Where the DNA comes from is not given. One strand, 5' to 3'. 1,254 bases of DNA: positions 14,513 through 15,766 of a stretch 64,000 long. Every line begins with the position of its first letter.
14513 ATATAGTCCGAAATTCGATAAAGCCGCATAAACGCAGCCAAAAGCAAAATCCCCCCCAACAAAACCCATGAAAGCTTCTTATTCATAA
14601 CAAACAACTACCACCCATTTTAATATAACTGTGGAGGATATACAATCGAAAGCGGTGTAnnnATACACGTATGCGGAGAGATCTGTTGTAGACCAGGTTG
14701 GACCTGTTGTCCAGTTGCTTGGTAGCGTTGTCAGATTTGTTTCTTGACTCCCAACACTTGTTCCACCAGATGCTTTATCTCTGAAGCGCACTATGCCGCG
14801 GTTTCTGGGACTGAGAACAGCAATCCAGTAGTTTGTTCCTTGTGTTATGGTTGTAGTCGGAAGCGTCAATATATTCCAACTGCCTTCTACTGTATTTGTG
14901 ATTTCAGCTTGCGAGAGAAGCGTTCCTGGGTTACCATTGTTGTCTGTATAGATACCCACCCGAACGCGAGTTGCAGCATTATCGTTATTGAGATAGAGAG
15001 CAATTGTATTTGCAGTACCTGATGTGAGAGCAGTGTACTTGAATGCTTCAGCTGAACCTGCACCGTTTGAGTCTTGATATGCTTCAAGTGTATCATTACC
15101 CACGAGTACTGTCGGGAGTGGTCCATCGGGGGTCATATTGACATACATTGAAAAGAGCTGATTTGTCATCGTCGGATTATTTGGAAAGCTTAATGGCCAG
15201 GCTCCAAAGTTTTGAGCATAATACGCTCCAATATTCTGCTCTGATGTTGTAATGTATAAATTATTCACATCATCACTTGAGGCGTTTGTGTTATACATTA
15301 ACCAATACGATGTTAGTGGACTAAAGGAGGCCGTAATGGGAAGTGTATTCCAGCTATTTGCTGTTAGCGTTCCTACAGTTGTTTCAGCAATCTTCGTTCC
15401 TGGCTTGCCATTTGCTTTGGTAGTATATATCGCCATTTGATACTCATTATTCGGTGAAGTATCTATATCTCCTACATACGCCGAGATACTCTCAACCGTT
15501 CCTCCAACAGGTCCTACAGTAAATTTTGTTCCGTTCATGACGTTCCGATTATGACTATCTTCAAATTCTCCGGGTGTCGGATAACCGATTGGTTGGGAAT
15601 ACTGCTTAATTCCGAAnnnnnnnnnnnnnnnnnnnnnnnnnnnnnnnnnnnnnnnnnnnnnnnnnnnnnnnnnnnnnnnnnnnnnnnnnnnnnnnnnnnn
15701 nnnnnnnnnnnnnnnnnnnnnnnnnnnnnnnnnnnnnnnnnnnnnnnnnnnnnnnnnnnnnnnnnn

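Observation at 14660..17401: Giant modular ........-repeat surface protein (8 repeats, PT linker, Cna-B-like domain, duplicated C-terminal module)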

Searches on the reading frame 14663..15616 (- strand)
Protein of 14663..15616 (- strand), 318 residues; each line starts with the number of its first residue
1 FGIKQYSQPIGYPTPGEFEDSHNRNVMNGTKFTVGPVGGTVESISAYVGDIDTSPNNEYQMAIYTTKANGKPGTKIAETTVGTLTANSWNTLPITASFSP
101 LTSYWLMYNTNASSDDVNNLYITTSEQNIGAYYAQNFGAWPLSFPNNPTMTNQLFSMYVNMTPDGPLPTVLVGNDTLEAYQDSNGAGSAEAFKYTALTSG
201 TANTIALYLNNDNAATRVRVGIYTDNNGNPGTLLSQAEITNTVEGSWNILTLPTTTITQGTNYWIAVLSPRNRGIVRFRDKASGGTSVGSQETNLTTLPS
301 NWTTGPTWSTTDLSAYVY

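Call 16: find_homologous_proteins(query=window:14663-15616:-, max_evalue=0.001)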
Query window:14663-15616:- (318 aa): 23 proteins with E <= 0.001 among 1290 candidates.
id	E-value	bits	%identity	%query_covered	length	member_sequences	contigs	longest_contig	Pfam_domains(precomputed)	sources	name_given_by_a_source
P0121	1.9e-104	368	57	97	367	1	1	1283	PF13313.12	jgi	jgi:hypothetical protein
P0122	8.5e-104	365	56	97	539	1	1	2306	PF13313.12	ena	-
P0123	9.3e-96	339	56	92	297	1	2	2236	PF13313.12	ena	-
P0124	8.3e-42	162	47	46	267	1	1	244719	-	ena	-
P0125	3.7e-37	146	41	53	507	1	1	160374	PF13731.12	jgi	jgi:hypothetical protein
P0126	3.9e-34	137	49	47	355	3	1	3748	-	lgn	-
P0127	2.4e-33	134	48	46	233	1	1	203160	-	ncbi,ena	-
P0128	3.3e-31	127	41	60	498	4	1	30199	-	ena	-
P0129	7.0e-31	126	48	46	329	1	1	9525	-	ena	-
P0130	2.2e-30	124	49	48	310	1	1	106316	PF05345.19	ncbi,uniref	ncbi:MAG: Ig domain-containing protein, partial [Methylobacter sp.]|uniref:Ig domain-containing prot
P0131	5.2e-30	123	48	47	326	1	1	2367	-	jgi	jgi:hypothetical protein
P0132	4.8e-29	120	49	43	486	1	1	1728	PF07691.18,PF10528.15,PF00722.29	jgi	jgi:hypothetical protein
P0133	1.3e-28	118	53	39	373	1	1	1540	PF07250.18,PF09118.18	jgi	jgi:hypothetical protein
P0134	1.2e-27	115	47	48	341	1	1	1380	-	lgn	-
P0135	4.0e-27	114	46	45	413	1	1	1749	PF13715.13,PF13620.13,PF22904.4,PF00041.28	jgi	jgi:hypothetical protein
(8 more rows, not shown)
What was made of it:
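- On DUF4082 (Pfam PF13313): Relatives P0121-P0123 carry precomputed PF13313 (call 16), so the relationship is remote homology.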

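Call 38: search_protein_representatives(protein=window:14663-15616:-)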
Query: 318 residues. Proteins with E-value up to 0.001 (for the whole library): 2822; up to 1e-10: 1671; up to 1e-30: 210. The best 150 are listed.
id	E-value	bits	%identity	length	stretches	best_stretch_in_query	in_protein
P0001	4.9e-205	696.2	100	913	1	1-318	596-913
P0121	6.0e-105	367.5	58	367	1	6-318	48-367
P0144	1.9e-102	359.3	41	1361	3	109-317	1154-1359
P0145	2.5e-99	349.0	56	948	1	6-318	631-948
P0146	1.3e-97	343.3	55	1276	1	7-318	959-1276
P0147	1.9e-94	333.0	44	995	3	157-317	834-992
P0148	2.4e-90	319.5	43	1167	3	163-316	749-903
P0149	5.6e-89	315.0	43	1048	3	9-162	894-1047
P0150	1.5e-87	310.3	44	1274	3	169-317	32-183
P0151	1.7e-75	270.8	41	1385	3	137-317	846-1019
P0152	2.5e-74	266.9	50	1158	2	168-317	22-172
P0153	4.2e-69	249.7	47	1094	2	168-317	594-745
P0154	1.1e-68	248.4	49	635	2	168-317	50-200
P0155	5.8e-67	242.7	43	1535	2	151-317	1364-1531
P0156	8.6e-67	242.1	41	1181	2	161-317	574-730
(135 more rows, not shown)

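Call 39: search_protein_families(library=ncbifam, proteins=[P0145, P0146, P0144, P0147, P0148, P0149, P0150, P0152, P0122], max_evalue=0.001)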
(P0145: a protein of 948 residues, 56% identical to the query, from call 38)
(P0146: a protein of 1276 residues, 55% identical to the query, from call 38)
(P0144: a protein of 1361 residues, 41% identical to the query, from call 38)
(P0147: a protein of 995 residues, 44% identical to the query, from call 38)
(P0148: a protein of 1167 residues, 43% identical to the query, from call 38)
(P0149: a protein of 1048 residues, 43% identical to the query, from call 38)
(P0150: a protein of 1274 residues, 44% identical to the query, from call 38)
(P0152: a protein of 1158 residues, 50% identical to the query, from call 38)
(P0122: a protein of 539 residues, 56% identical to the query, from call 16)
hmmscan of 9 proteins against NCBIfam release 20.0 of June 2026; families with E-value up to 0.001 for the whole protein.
P0145 (948 aa): 7 families
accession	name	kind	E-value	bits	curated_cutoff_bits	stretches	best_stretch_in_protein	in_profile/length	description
NF000022.1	stregra_B_VgbA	exception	4.3e-66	223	600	2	181-364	79-251/299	streptogramin B lyase Vgb(A)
NF000096.1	stregra_B_VgbB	exception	7.9e-58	196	600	2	244-363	140-250/295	streptogramin B lyase Vgb(B)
NF047446.1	barrel_OmpL47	domain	2.9e-10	40.4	40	2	549-628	4-68/68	OmpL47-type beta-barrel domain-containing protein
NF041539.1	choice_anch_R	domain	1.4e-08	34.8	30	2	804-942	9-145/155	choice-of-anchor R domain-containing protein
NF033932.1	LapB_rpt_80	domain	1.7e-05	25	45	0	603-633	1-31/83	LapB repeat-containing protein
NF047441.1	Lepto_OmpL47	equivalog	3.7e-05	23.5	250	0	495-635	104-237/336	multi-beta-barrel domain surface protein OmpL47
TIGR02604.1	Piru_Ver_Nterm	subfamily_domain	7.5e-05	22.3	122.2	0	207-229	325-347/367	PVC-type heme-binding CxxCH protein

P0146 (1276 aa): 1 family
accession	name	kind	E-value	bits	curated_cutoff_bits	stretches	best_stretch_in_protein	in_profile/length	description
NF041539.1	choice_anch_R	domain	1.2e-06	28.5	30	2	1140-1268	17-149/155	choice-of-anchor R domain-containing protein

P0144 (1361 aa): 5 families
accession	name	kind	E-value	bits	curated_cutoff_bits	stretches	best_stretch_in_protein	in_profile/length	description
NF052501.1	RdCuOxGlxASco2837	equivalog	3.2e-80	270.1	800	2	631-1007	263-643/645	radical copper oxidase GlxA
NF041611.1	exoglucan_CbhB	equivalog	3.8e-23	81.5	1950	1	1010-1247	698-927/997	exoglucanase CbhB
NF047446.1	barrel_OmpL47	domain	1.8e-09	37.9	40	2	309-381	3-68/68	OmpL47-type beta-barrel domain-containing protein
NF041539.1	choice_anch_R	domain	3.7e-09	36.7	30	3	47-170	15-143/155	choice-of-anchor R domain-containing protein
NF033932.1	LapB_rpt_80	domain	0.00054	20.2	45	0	364-396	9-41/83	LapB repeat-containing protein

P0147 (995 aa): 3 families
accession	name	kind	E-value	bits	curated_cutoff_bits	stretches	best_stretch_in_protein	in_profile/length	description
NF041539.1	choice_anch_R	domain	6.2e-12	45.8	30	2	468-578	13-121/155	choice-of-anchor R domain-containing protein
TIGR03300.1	assembly_YfgL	equivalog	2.5e-06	26.4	285.2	1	34-79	127-172/377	outer membrane protein assembly factor BamB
TIGR03075.1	PQQ_enz_alc_DH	subfamily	5.4e-05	22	480.05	1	29-93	44-110/530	PQQ-dependent dehydrogenase, methanol/ethanol family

P0148 (1167 aa): 5 families
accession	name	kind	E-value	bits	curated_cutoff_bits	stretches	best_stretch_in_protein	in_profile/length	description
NF041539.1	choice_anch_R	domain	1.8e-13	50.7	30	3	1027-1144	14-127/155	choice-of-anchor R domain-containing protein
TIGR03300.1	assembly_YfgL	equivalog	4.7e-12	45.3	285.2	2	321-421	128-211/377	outer membrane protein assembly factor BamB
TIGR03075.1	PQQ_enz_alc_DH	subfamily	3.9e-09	35.6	480.05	1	659-709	45-94/530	PQQ-dependent dehydrogenase, methanol/ethanol family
NF008351.0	PRK11138.1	equivalog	4.2e-07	28.8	423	0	679-735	116-170/394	outer membrane protein assembly factor BamB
NF041516.1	PA2928_fam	subfamily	5.1e-05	22.8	70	0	349-375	61-87/376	PA2928 family protein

P0149 (1048 aa): 2 families
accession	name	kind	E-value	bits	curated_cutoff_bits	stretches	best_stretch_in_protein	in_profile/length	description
NF052501.1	RdCuOxGlxASco2837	equivalog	1.4e-61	208.5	800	2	296-658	263-644/645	radical copper oxidase GlxA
NF041539.1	choice_anch_R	domain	7.7e-14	51.9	30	3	50-146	15-113/155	choice-of-anchor R domain-containing protein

P0150 (1274 aa): 4 families
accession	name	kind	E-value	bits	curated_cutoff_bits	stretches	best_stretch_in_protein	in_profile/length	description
NF041539.1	choice_anch_R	domain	1.7e-14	54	30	3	1132-1248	10-127/155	choice-of-anchor R domain-containing protein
TIGR03300.1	assembly_YfgL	equivalog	2.6e-12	46.1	285.2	1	1030-1103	42-155/377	outer membrane protein assembly factor BamB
NF008351.0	PRK11138.1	equivalog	2e-08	33.2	423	1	1045-1103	115-170/394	outer membrane protein assembly factor BamB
TIGR03075.1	PQQ_enz_alc_DH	subfamily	3.4e-07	29.3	480.05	1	1027-1083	46-101/530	PQQ-dependent dehydrogenase, methanol/ethanol family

P0152 (1158 aa): 2 families
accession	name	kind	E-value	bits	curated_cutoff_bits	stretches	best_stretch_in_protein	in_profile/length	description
NF052501.1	RdCuOxGlxASco2837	equivalog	3.5e-61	207.3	800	2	547-906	263-643/645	radical copper oxidase GlxA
NF041539.1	choice_anch_R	domain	1.5e-06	28.2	30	1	1009-1152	2-146/155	choice-of-anchor R domain-containing protein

P0122 (539 aa): 1 family
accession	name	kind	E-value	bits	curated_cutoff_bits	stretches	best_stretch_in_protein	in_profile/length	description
NF041539.1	choice_anch_R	domain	1.2e-08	35.1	30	2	397-531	10-149/155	choice-of-anchor R domain-containing protein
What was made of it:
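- On Choice-of-anchor R domain (NF041539): Homologues at 55-58% identity over both modules score 34.8 (P0145), 35.1 (P0122) and 28.5 (P0146) (calls 38, 39).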

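Call 40: search_protein_families(library=pfam, proteins=[P0145, P0146, P0144, P0147, P0148, P0149, P0150, P0152, P0122], max_evalue=0.001)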
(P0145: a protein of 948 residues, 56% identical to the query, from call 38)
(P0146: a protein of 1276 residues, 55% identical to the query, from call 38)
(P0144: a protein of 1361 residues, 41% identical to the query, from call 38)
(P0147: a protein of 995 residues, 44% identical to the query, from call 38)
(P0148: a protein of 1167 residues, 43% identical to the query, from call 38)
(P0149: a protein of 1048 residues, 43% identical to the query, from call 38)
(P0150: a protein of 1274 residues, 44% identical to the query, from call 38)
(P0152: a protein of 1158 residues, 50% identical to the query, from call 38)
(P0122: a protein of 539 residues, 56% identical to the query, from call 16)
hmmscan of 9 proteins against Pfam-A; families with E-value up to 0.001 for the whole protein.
P0145 (948 aa): 8 families
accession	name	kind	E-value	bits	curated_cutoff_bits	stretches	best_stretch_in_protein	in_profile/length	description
PF24684.1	Vgb_lyase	-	9.8e-83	277.7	50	2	181-352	77-242/290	Virginiamycin B lyase family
PF19077.6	Big_13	-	1.6e-09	38.6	27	2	488-530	60-102/102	Bacterial Ig-like domain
PF23500.1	DUF7133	-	2.6e-08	34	27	0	207-227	333-353/385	Domain of unknown function (DUF7133)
PF07495.19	Y_Y_Y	-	1.2e-06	28.7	26.6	1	599-628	34-64/65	Y_Y_Y domain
PF18370.7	RGI_lyase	-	5.4e-06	27.1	27.8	1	389-449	21-85/86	Rhamnogalacturonan I lyases beta-sheet domain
PF18981.6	InlK_D3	-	6.3e-05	23.4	25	0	601-628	48-75/75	Internalin K domain (D3/D4)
PF07494.17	Reg_prop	-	0.00012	22.2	20.4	0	55-73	3-20/24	Two component regulator propeller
PF00028.23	Cadherin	-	0.00086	20.1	28.8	0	586-628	47-92/93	Cadherin domain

P0146 (1276 aa): 10 families
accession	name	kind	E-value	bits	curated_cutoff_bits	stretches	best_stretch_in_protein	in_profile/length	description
PF13620.12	CarboxypepD_reg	-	7.8e-15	55.4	32.3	0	69-98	26-55/82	Carboxypeptidase regulatory-like domain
PF09430.16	EMC7_beta-sandw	-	1.1e-10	42.2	26.6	0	70-98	18-46/122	ER membrane protein complex subunit 7, beta-sandwich domain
PF17802.7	SpaA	-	3.4e-09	37.2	23.1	0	61-95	25-56/91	Prealbumin-like fold domain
PF07495.19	Y_Y_Y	-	3.2e-08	33.8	26.6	0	928-958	33-64/65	Y_Y_Y domain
PF17210.9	SdrD_B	-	2.3e-07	31.4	29.7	0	505-532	38-65/112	SdrD B-like domain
PF24421.1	Ig_J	-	2.8e-07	31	29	0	817-865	59-104/104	Tip attachment protein J, Ig-like domain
PF14524.12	Wzt_C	-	2.4e-05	24.8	30.4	0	136-216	39-119/143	Wzt C-terminal domain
PF13715.12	CarbopepD_reg_2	-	2.9e-05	24.5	32.2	0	506-531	25-50/88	CarboxypepD_reg-like domain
PF16967.11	TcfC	-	5.1e-05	23.2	29.4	0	928-952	39-63/68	E-set like domain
PF13313.11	DUF4082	-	0.00064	20.1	28.4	1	1148-1229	20-96/143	Domain of unknown function (DUF4082)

P0144 (1361 aa): 15 families
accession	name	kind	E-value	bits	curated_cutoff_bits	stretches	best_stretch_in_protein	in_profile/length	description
PF17957.7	Big_7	-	2e-32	112.1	24.1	2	294-362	1-70/70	Bacterial Ig domain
PF09118.17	GO-like_E_set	-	3.5e-27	95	25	1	914-1007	1-99/100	Galactose oxidase-like, Early set domain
PF13964.12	Kelch_6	-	2.9e-19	68.8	25.3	1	608-655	3-50/50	Kelch motif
PF07250.17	Glyoxal_oxid_N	-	7.7e-13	48.7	37.5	1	590-729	51-183/243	Glyoxal oxidase N-terminus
PF19190.6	BACON_2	-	1.7e-09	37.9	25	1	193-284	4-93/94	Viral BACON domain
PF07646.21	Kelch_2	-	1.5e-08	34.6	21.3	0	655-709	1-45/48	Kelch motif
PF13418.12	Kelch_4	-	1.3e-07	31.9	21.6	0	612-651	10-47/49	Galactose oxidase, central domain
PF11088.13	RL11D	-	3.1e-07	31.1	25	0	331-389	7-63/99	Glycoprotein encoding membrane proteins RL5A and RL6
PF01344.31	Kelch_1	-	2.9e-06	27.1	20.1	0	616-652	11-46/46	Kelch motif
PF25210.1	Kelch_FKB95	-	6e-06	26.5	70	0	634-706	59-121/268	FKB95, Kelch-repeats domain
PF19077.6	Big_13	-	7.5e-06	26.8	27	0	1075-1103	66-95/102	Bacterial Ig-like domain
PF13750.12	Big_3_3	-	1.8e-05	24.9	27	0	1080-1143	12-76/157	Bacterial Ig-like domain (group 3)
PF24681.1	Kelch_KLHDC2_KLHL20_DRC7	-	5.6e-05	23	50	0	609-709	105-195/221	KLHDC2/KLHL20/DRC7 Kelch-repeats domain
PF24981.1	Beta-prop_ATRN-LZTR1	-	9.1e-05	22.3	50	0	632-713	179-256/289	Attractin/LZTR1 beta-propeller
PF13415.12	Kelch_3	-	0.00018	22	22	0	621-662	6-47/48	Galactose oxidase, central domain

P0147 (995 aa): 2 families
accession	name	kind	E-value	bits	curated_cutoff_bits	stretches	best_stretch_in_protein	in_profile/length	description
PF13360.13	PQQ_2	-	3.2e-11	43.8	27.6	1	34-191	15-136/233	Outer membrane protein assembly factor BamB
PF13570.13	Beta-prop_ACSF4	-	7e-05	22.8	133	1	34-85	125-178/329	Beta-alanine-activating enzyme, beta-propeller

P0148 (1167 aa): 6 families
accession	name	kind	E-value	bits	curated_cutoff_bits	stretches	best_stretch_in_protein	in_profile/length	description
PF13360.13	PQQ_2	-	8.8e-16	58.7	27.6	2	344-472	117-224/233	Outer membrane protein assembly factor BamB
PF19190.6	BACON_2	-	8.2e-12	45.3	25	1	187-269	2-86/94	Viral BACON domain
PF13570.13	Beta-prop_ACSF4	-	9e-08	32.3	133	0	321-377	126-175/329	Beta-alanine-activating enzyme, beta-propeller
PF01011.28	PQQ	-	2.8e-07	30.1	26.7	1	308-420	17-134/595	Glucose/ethanol/alcohol dehydrogenase, beta-propeller domain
PF00041.27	fn3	-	5.9e-05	23.6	25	1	916-1003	1-82/84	Fibronectin type III domain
PF13004.13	BACON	-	0.00011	22.5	25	1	223-284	4-60/61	Putative binding domain, N-terminal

P0149 (1048 aa): 6 families
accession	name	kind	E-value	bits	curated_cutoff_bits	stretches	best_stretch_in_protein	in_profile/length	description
PF09118.17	GO-like_E_set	-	1.5e-22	80.2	25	1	563-658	1-100/100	Galactose oxidase-like, Early set domain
PF07250.17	Glyoxal_oxid_N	-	5.5e-09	36.1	37.5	1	265-389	63-186/243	Glyoxal oxidase N-terminus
PF13964.12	Kelch_6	-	6.8e-09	35.9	25.3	0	271-320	3-50/50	Kelch motif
PF24981.1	Beta-prop_ATRN-LZTR1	-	1.5e-06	28.1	50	1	446-544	125-225/289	Attractin/LZTR1 beta-propeller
PF13415.12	Kelch_3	-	0.00011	22.7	22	0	501-526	22-47/48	Galactose oxidase, central domain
PF08924.17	Rv2525c_GlyHyd-like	-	0.00014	22.4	27.2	0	744-802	11-74/198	Rv2525c-like, glycoside hydrolase-like domain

P0150 (1274 aa): 8 families
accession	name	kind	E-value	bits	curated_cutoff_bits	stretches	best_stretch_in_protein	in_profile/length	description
PF17957.7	Big_7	-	1.9e-16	60.9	24.1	1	294-362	1-70/70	Bacterial Ig domain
PF19190.6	BACON_2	-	7.4e-15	55.1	25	2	549-634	2-86/94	Viral BACON domain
PF13360.13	PQQ_2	-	1.4e-13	51.5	27.6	2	1030-1100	55-125/233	Outer membrane protein assembly factor BamB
PF13313.11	DUF4082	-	3.5e-11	43.7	28.4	1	1137-1228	12-96/143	Domain of unknown function (DUF4082)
PF13570.13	Beta-prop_ACSF4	-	7e-10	39.2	133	1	1028-1104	81-156/329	Beta-alanine-activating enzyme, beta-propeller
PF01011.28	PQQ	-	1.2e-09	37.9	26.7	1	1028-1095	27-101/595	Glucose/ethanol/alcohol dehydrogenase, beta-propeller domain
PF22076.2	Cep192_D6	-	1.7e-05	25.4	35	0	550-614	5-67/101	Cep192 domain 6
PF13004.13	BACON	-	0.0007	20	25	0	226-283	2-58/61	Putative binding domain, N-terminal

P0152 (1158 aa): 11 families
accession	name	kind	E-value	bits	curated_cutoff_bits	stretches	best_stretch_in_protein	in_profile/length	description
PF17957.7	Big_7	-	1.6e-32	112.4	24.1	2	370-437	1-69/70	Bacterial Ig domain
PF09118.17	GO-like_E_set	-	4.8e-20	72.1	25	1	813-906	1-99/100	Galactose oxidase-like, Early set domain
PF07250.17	Glyoxal_oxid_N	-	2.1e-14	53.8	37.5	1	505-637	50-183/243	Glyoxal oxidase N-terminus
PF13964.12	Kelch_6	-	5.9e-14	51.9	25.3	0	570-617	1-47/50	Kelch motif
PF07646.21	Kelch_2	-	6.4e-11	42.1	21.3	0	717-763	2-45/48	Kelch motif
PF25210.1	Kelch_FKB95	-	2.3e-10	41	70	0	682-776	48-137/268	FKB95, Kelch-repeats domain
PF24681.1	Kelch_KLHDC2_KLHL20_DRC7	-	4.1e-10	39.8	50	1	504-663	29-197/221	KLHDC2/KLHL20/DRC7 Kelch-repeats domain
PF13418.12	Kelch_4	-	2.8e-09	37.2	21.6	0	570-614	1-45/49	Galactose oxidase, central domain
PF01344.31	Kelch_1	-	2.9e-09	36.7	20.1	0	528-568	7-46/46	Kelch motif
PF24981.1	Beta-prop_ATRN-LZTR1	-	2.2e-06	27.6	50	0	725-791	157-222/289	Attractin/LZTR1 beta-propeller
PF16656.11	Pur_ac_phosph_N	-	6.7e-06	27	30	1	919-1000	5-91/93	Purple acid Phosphatase, N-terminal domain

P0122 (539 aa): 1 family
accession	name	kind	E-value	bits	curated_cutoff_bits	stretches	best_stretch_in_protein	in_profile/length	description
PF13313.11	DUF4082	-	5.5e-06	26.8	28.4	1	413-530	21-124/143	Domain of unknown function (DUF4082)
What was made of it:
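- The module is fused to other propeller heads (Vgb-lyase-like, PQQ/BamB-like, Kelch/GlxA-like oxidases) and to Ig-like arrays (calls 38, 39, 40). The closest relatives of the C-terminal cassette are attached to propellers of enzyme families: GlxA-like radical copper oxidase / Kelch (P0144, P0149, P0152), Vgb-lyase-like (P0145) and PQQ/BamB-like (P0147, P0148, P0150) (calls 39, 40).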

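Call 41: find_encoding_contigs(protein=P0145, flank=6000, max_places=3)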
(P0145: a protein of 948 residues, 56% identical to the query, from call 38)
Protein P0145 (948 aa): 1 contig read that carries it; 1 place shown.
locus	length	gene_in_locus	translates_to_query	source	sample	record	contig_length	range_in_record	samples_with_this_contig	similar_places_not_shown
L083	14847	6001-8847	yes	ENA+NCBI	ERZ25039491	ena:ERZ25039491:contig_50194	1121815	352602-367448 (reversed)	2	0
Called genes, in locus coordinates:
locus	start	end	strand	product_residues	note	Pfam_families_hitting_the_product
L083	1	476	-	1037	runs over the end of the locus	PF08450:SGL (faint), PF24684:Vgb_lyase, PF07494:Reg_prop (faint), PF24684:Vgb_lyase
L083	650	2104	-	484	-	-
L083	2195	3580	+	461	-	-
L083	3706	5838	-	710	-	PF01436:NHL (faint), PF01731:Arylesterase (faint)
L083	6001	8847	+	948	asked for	PF24684:Vgb_lyase, PF23500:DUF7133 (faint), PF24684:Vgb_lyase, PF18370:RGI_lyase (weak), PF19077:Big_13 (faint), PF07495:Y_Y_Y (faint)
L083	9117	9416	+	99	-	-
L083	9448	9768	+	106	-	PF11008:DUF2846 (weak)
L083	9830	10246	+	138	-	-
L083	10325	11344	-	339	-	-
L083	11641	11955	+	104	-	PF12599:DUF3768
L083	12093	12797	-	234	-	-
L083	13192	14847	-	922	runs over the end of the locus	PF26449:DUF8128, PF01935:DUF87 (faint), PF10412:TrwB_AAD_bind (faint)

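Call 42: find_encoding_contigs(protein=P0146, flank=6000, max_places=3)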
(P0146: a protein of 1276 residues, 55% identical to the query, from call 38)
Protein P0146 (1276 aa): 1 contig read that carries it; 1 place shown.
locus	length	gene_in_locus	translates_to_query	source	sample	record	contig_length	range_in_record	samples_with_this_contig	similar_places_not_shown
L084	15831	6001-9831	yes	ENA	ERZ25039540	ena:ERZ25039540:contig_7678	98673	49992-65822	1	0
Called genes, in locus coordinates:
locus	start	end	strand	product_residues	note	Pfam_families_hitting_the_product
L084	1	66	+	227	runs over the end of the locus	PF13744:HTH_37 (faint), PF13560:HTH_31, PF01381:HTH_3, PF12844:HTH_19, PF19054:DUF5753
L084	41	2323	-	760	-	PF13551:HTH_29 (faint), PF21804:Transposase_29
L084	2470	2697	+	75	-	-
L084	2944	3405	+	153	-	PF13581:HATPase_c_2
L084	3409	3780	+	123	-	-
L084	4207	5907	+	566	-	PF13432:TPR_16 (faint)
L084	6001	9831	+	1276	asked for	PF07495:Y_Y_Y (faint), PF09430:EMC7_beta-sandw (faint), PF13620:CarboxypepD_reg (faint), PF13715:CarbopepD_reg_2 (faint), PF17210:SdrD_B (faint), PF17802:SpaA (faint), PF22904:NOMO1-like_2nd (faint), PF24421:Ig_J (faint), +1 more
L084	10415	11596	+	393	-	-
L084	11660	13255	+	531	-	-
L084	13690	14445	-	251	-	-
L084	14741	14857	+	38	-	-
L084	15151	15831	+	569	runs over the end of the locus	-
